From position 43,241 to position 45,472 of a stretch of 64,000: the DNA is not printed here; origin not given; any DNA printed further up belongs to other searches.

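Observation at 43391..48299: Unusual NadD-like nucleotidyltransferase/PlsC-type acyltransferase fusion within a lipid-phosphoester neighbourhood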

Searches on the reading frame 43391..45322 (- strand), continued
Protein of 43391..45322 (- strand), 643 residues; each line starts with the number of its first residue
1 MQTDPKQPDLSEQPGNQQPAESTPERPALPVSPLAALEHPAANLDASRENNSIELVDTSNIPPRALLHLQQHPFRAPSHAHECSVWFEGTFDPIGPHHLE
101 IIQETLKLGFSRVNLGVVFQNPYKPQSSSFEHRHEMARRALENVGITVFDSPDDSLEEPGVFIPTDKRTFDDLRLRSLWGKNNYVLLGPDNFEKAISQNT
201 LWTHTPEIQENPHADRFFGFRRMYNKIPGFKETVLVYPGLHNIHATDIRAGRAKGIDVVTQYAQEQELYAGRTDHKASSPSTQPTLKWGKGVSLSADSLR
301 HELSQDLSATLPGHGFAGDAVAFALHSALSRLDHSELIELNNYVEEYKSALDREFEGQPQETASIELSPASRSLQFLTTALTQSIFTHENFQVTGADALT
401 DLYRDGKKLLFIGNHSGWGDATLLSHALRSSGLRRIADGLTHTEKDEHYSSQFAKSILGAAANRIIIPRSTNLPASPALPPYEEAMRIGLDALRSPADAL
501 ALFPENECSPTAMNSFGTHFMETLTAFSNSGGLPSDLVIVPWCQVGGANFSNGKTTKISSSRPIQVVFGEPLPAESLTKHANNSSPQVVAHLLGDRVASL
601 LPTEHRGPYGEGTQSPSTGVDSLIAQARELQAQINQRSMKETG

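Call 27: search_protein_representatives(alignment_id=A1)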
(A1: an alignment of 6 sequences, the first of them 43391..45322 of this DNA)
Query: 6 sequences, 650 profile positions. Proteins with E-value up to 0.001 (for the whole library): 244; up to 1e-10: 62; up to 1e-30: 23. The best 150 are listed.
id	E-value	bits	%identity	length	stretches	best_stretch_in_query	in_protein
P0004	3.7e-286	967.5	-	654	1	1-647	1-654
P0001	6.9e-283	956.7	-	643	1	4-649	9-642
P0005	7.8e-276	933.4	-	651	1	5-640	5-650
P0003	3.8e-274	927.8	-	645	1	33-648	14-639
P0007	2.6e-220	749.9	-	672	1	45-647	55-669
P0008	1.2e-177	608.9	-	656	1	40-641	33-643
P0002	3.9e-174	597.4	-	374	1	3-369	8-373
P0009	7.2e-146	504.0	-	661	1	58-623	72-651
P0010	9.6e-134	463.9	-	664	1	51-640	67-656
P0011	3.8e-113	395.9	-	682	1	63-611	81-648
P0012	1.4e-112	394.0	-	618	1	57-617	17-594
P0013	3.1e-93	330.1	-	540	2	58-459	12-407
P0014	4.1e-90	319.8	-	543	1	55-547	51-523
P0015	1.8e-87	311.0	-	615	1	57-598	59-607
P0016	1.6e-69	251.7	-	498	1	172-610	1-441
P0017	1.2e-47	179.5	-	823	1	43-265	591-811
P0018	1.6e-44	169.1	-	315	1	307-611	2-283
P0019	2.1e-42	162.1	-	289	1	25-271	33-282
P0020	2.3e-42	162.0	-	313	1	64-259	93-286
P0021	5.8e-37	144.1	-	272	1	57-258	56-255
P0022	1.6e-36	142.7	-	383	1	364-640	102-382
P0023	3.2e-35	138.4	-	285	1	23-269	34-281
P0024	9.1e-33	130.3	-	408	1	355-637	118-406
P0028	1.6e-23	99.7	-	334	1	288-611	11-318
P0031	5.1e-19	84.9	-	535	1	77-194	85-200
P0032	1.2e-17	80.4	-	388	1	367-615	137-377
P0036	9.2e-15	70.8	-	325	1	372-615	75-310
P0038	1.7e-14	69.9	-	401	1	367-620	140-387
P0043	7.6e-14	67.8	-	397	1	360-610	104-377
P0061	3.0e-11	59.2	-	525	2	44-188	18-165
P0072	3.6e-10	55.6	-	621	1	378-607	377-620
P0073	3.9e-10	55.5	-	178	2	87-165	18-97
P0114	3.0e-07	46.0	-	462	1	368-608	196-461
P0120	5.4e-07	45.1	-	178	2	88-160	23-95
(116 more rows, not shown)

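Call 30: search_protein_families(library=pfam, proteins=[P0017, P0031, P0061, P0022, P0024, P0028, P0018, P0020, P0072, P0114], max_evalue=0.01)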
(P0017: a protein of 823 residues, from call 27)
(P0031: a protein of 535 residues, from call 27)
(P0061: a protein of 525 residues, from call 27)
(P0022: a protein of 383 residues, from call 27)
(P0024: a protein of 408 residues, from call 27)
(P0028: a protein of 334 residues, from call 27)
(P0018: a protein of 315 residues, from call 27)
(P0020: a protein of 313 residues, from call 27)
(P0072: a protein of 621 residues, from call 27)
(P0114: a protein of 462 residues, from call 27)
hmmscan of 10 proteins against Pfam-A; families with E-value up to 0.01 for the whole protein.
P0017 (823 aa): 1 family
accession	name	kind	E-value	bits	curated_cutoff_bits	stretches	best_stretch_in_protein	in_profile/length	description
PF01467.32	CTP_transf_like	-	2.2e-05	25.1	21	1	635-742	1-94/133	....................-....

P0031 (535 aa): 6 families
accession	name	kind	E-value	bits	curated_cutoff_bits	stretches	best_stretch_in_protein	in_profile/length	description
PF13344.12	Hydrolase_6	-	8e-26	90.5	27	1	278-377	1-101/101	Haloacid dehalogenase-like hydrolase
PF13242.12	Hydrolase_like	-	5.1e-11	42.8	22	1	457-529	2-74/75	HAD-hyrolase-like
PF01467.32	CTP_transf_like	-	7.5e-07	29.8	21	1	93-232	1-127/133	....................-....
PF00702.32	Hydrolase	-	5.6e-05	24.1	26.4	1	279-494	5-188/191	haloacid dehalogenase-like hydrolase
PF13419.12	HAD_2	-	0.00011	22.8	23.8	0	458-503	134-178/178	Haloacid dehalogenase-like hydrolase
PF03767.20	Acid_phosphat_B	-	0.00036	20.5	27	1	291-345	120-174/230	HAD superfamily, subfamily IIIB (Acid phosphatase)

P0061 (525 aa): 4 families
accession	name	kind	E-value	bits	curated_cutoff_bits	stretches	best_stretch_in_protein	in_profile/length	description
PF00781.29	DAGK_cat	-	9.4e-14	51.5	23.6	1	236-344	2-114/125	Diacylglycerol kinase catalytic domain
PF01467.32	CTP_transf_like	-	1.2e-06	29.2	21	1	64-201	1-131/133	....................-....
PF19279.4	YegS_C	-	7.3e-06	26.3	27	1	364-441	3-79/158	YegS C-terminal NAD kinase beta sandwich-like domain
PF01513.26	NAD_kinase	-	0.00046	20.9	25.5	1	286-322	71-107/130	ATP-NAD kinase N-terminal domain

P0022 (383 aa): 1 family
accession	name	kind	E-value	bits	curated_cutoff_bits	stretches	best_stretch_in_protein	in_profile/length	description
PF01553.26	Acyltransferase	-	5.8e-09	36.3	23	1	126-252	2-105/132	Acyltransferase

P0024 (408 aa): 1 family
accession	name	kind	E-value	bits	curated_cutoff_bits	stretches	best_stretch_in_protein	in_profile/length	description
PF01553.26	Acyltransferase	-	2.4e-06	27.8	23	1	150-307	3-129/132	Acyltransferase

P0028 (334 aa): 1 family
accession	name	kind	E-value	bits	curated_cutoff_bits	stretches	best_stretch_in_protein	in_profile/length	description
PF01553.26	Acyltransferase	-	1.4e-12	48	23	1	105-249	9-131/132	Acyltransferase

P0018 (315 aa): 1 family
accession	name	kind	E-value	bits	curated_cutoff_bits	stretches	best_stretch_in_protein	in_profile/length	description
PF01553.26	Acyltransferase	-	1.3e-06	28.7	23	1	86-214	8-128/132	Acyltransferase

P0020 (313 aa): 1 family
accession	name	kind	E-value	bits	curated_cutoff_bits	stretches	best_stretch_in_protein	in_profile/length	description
PF01467.32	CTP_transf_like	-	3e-10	40.8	21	1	116-239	1-97/133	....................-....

P0072 (621 aa): 3 families
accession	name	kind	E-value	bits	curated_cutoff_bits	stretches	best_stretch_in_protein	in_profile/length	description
PF01553.26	Acyltransferase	-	2e-08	34.5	23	1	397-517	6-111/132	Acyltransferase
PF08546.17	ApbA_C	-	3.6e-05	24.5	22.7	1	190-332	3-124/125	Ketopantoate reductase PanE/ApbA C terminal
PF02558.23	ApbA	-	3.9e-05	23.7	22.2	1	33-120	40-120/150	Ketopantoate reductase PanE/ApbA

P0114 (462 aa): 1 family
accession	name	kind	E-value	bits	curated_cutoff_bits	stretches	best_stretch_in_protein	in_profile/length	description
PF01553.26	Acyltransferase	-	2.9e-14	53.5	23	1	222-384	5-131/132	Acyltransferase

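Call 41: find_related_loci(query=A1, collection=metagenome_contigs, flank=10000)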
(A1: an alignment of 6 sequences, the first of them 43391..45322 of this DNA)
Query A1 (643 aa) in metagenome_contigs; peptide patterns used: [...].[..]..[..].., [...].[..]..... (x = any residue, [..] = any of these).
138 stretches matched a pattern; 2 encode a relative of the query (tblastn E <= 1e-3); 2 distinct loci.
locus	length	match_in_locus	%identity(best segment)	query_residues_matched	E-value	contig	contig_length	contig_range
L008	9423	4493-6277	35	17-611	1e-102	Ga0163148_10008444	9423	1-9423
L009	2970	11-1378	30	105-609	2e-52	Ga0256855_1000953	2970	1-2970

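Call 50: find_related_loci(query=A6, collection=genome_contigs, flank=10000)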
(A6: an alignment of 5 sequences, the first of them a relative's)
Query A6 (272 aa) in genome_contigs; peptide patterns used: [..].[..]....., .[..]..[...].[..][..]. (x = any residue, [..] = any of these).
19 stretches matched a pattern; 1 encode a relative of the query (tblastn E <= 1e-3); 1 distinct loci.
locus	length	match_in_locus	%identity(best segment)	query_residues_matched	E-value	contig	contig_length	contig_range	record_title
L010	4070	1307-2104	81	1-267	3e-154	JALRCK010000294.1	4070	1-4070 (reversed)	MAG: Deltaproteobacteria bacterium isolate HTM.30 NODE_294_length_4070_cov_3.480841, whole genome shotgun sequence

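Call 56: search_protein_families(library=padloc, proteins=[window:43391-45322:-], max_evalue=0.01)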
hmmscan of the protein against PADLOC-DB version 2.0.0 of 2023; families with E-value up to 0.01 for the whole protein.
window:43391-45322:- (643 aa): 0 families

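Call 60: find_encoding_contigs(protein=P0120, flank=6000, max_places=1)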
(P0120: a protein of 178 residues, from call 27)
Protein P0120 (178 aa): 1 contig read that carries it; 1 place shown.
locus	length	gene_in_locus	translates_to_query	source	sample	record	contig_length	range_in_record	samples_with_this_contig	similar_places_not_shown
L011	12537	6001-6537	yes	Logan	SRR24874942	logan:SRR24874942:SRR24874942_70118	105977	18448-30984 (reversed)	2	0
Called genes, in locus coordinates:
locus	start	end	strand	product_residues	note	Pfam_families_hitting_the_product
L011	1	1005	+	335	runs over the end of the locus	PF03601:Cons_hypoth698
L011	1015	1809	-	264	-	PF00795:CN_hydrolase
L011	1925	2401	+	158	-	PF00582:Usp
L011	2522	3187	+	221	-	PF11172:DUF2959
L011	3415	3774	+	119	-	PF16231:DUF4890 (weak)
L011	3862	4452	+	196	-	PF07638:Sigma70_ECF (faint), PF12645:HTH_16 (weak), PF04542:Sigma70_r2, PF08281:Sigma70_r4_2, PF04545:Sigma70_r4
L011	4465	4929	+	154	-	-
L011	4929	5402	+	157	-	-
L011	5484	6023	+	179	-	PF12840:HTH_20 (weak), PF13404:HTH_AsnC-type, PF13412:HTH_24, PF01037:AsnC_trans_reg, PF22482:AsnC_trans_reg_3 (weak)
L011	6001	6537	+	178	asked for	PF01467:CTP_transf_like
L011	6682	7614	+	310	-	PF08668:HDOD, PF01966:HD (weak)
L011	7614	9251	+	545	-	PF00989:PAS, PF13426:PAS_9 (weak), PF08447:PAS_3, PF00512:HisKA, PF02518:HATPase_c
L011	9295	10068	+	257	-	PF01048:PNP_UDP_1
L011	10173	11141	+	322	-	-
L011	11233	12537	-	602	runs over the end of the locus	PF00999:Na_H_Exchanger, PF02254:TrkA_N (weak)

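Call 64: find_encoding_contigs(protein=P0017, flank=8000, max_places=2)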
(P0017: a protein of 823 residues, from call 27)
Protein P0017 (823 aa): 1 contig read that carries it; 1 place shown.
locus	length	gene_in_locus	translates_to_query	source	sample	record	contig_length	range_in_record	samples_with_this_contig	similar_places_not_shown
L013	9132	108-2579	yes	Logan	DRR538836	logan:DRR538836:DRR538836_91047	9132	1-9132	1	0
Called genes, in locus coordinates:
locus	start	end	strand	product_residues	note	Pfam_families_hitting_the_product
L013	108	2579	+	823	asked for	PF01467:CTP_transf_like (faint)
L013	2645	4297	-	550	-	PF01266:DAO, PF01494:FAD_binding_3 (faint), PF13450:NAD_binding_8 (faint), PF16901:DAO_C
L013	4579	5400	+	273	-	-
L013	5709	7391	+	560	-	PF01210:NAD_Gly3P_dh_N, PF07479:NAD_Gly3P_dh_C (faint)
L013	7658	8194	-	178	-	PF00583:Acetyltransf_1 (weak), PF13673:Acetyltransf_10 (weak), PF13508:Acetyltransf_7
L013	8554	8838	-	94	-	-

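Call 65: find_encoding_contigs(protein=P0019, flank=8000, max_places=2)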
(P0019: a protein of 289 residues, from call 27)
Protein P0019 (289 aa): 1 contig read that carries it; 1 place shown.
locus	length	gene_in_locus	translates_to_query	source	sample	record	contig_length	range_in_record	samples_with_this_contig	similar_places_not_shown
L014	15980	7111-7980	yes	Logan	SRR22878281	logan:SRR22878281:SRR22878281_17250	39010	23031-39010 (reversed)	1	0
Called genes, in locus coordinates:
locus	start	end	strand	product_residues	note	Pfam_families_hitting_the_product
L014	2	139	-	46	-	?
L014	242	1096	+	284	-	-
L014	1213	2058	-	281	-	PF00149:Metallophos, PF12850:Metallophos_2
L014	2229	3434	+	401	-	PF01210:NAD_Gly3P_dh_N, PF03807:F420_oxidored (weak), PF07479:NAD_Gly3P_dh_C, PF20618:GPD_NAD_C_bact (weak)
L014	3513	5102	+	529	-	PF01266:DAO, PF01494:FAD_binding_3 (weak), PF13450:NAD_binding_8 (weak), PF16901:DAO_C (weak)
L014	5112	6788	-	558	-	-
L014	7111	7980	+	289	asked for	PF01467:CTP_transf_like (weak)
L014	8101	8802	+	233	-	PF00072:Response_reg, PF00486:Trans_reg_C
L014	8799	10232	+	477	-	PF00672:HAMP, PF00512:HisKA, PF02518:HATPase_c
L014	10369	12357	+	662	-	PF13757:VIT_2, PF08487:VIT, PF00092:VWA, PF13519:VWA_2, PF13768:VWA_3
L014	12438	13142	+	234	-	PF09721:Exosortase_EpsH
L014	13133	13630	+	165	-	-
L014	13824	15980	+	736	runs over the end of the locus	PF17892:Cadherin_5, PF17963:Big_9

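Call 66: find_encoding_contigs(protein=P0023, flank=8000, max_places=2)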
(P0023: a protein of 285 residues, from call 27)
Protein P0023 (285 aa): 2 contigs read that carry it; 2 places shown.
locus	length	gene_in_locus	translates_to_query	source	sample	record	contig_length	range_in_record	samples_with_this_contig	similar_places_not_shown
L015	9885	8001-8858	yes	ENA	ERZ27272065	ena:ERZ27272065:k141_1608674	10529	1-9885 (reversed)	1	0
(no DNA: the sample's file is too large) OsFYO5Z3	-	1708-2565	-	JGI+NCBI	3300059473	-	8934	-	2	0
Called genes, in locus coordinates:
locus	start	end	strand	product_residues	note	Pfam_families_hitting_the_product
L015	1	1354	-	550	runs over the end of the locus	PF00115:COX1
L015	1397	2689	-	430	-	PF02790:COX2_TM, PF00116:COX2, PF00034:Cytochrom_C, PF13442:Cytochrome_CBB3 (weak), PF00034:Cytochrom_C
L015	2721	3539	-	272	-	PF02630:SCO1-SenC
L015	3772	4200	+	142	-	PF01325:Fe_dep_repress (weak), PF12802:MarR_2 (weak), PF02742:Fe_dep_repr_C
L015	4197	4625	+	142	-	PF09424:YqeY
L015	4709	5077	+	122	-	PF05973:Gp49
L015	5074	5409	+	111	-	PF13560:HTH_31 (weak), PF01381:HTH_3 (weak)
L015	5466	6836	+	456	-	PF03364:Polyketide_cyc (weak), PF01370:Epimerase, PF08338:DUF1731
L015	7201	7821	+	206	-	-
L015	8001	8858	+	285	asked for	PF01467:CTP_transf_like (weak)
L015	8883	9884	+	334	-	?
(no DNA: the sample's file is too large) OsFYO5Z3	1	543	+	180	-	?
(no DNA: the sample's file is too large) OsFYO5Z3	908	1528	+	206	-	-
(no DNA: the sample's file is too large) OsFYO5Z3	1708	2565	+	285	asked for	PF01467:CTP_transf_like (weak)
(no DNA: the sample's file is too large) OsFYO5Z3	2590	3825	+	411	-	PF03009:GDPD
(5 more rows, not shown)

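Call 69: search_protein_families(library=pfam, proteins=[L013:4579-5400:+, L015:7201-7821:+, L015:8883-9884:+, L014:242-1096:+], max_evalue=0.01)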
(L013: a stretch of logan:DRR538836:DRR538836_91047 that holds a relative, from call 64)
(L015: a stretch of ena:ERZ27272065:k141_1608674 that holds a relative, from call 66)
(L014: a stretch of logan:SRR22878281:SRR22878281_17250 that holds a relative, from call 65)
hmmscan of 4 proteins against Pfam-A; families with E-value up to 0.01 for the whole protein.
L013:4579-5400:+ (273 aa): 0 families

L015:7201-7821:+ (206 aa): 0 families

L015:8883-9884:+ (334 aa): 1 family
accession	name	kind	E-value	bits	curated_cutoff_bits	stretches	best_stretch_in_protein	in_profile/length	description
PF03009.23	GDPD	-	8.5e-29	101.8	23.6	1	47-275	1-176/244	Glycerophosphoryl diester phosphodiesterase family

L014:242-1096:+ (284 aa): 0 families
